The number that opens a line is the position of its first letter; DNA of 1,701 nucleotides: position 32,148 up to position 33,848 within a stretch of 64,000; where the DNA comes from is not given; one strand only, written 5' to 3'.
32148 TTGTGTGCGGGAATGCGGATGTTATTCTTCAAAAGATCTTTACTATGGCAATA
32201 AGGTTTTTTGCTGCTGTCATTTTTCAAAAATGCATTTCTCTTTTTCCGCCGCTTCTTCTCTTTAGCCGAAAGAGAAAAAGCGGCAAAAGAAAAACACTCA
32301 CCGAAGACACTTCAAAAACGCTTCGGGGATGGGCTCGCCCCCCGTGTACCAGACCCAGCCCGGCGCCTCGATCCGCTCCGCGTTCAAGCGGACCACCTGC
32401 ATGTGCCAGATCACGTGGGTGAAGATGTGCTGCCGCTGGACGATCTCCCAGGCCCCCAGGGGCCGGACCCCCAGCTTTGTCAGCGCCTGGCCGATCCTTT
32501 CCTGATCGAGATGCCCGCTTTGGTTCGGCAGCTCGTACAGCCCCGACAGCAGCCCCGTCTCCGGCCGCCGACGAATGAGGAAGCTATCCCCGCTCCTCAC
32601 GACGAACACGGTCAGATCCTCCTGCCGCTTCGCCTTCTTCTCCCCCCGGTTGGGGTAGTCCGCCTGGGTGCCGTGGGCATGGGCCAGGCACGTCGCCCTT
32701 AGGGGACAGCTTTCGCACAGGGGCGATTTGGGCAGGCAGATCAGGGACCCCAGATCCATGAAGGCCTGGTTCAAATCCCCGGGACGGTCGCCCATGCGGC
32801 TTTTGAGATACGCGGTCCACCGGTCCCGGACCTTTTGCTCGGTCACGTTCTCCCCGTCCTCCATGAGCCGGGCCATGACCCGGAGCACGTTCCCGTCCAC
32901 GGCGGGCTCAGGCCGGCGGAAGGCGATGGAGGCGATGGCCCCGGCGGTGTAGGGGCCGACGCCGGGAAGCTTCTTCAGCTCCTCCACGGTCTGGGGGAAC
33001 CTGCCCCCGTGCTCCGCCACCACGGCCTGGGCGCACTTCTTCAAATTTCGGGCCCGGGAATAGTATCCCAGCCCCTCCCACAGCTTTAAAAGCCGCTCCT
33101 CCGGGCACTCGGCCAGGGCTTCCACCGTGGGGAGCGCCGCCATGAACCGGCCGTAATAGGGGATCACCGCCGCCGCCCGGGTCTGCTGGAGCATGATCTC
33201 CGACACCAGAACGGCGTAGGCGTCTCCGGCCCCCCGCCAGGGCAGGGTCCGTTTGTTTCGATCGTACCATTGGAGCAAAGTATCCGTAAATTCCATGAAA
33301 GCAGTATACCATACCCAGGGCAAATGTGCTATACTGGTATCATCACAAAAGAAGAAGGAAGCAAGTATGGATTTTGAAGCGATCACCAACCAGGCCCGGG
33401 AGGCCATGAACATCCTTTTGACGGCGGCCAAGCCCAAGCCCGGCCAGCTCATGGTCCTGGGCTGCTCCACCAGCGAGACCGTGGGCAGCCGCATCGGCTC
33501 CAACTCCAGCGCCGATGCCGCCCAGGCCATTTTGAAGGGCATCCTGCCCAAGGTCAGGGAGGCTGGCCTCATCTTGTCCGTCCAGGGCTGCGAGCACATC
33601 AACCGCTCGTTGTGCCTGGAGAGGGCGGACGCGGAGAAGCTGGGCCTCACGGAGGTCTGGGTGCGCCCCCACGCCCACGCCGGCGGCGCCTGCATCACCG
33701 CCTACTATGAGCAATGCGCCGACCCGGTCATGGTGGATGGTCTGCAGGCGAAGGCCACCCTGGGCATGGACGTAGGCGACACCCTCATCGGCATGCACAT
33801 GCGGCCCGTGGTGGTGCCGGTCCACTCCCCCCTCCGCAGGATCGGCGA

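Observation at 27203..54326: Multi-copy family of nested polypyrimidine/polypurine palindromic hairpins next to stop codons (REP-like element?)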

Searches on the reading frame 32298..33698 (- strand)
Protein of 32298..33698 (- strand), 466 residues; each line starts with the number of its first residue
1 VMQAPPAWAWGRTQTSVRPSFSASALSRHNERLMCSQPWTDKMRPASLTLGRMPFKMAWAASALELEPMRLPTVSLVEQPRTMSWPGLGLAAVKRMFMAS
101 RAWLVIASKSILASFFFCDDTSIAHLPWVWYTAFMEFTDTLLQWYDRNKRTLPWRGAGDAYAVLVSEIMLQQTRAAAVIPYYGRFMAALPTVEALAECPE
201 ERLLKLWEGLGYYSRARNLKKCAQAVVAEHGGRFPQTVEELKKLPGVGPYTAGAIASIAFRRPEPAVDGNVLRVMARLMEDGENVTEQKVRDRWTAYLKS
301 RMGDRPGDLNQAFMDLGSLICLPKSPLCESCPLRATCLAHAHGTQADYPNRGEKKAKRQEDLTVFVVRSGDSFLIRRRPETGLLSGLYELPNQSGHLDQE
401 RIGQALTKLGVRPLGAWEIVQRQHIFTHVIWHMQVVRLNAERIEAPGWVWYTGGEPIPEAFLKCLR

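Call 55: search_protein_families(library=pfam, proteins=[window:32298-33698:-], max_evalue=0.00001)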
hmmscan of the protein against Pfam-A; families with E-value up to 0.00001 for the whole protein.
window:32298-33698:- (466 aa): 3 families
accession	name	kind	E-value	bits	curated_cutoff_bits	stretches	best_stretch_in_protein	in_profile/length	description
PF00730.31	HhH-GPD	-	2.9e-23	82.7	26.2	1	165-292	1-100/108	HhH-GPD superfamily base excision DNA repair protein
PF14815.12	NUDIX_4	-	1.7e-19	70.1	35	1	363-462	1-108/113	NUDIX domain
PF00633.29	HHH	-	1.8e-10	40.5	24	1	230-258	2-30/30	Helix-hairpin-helix motif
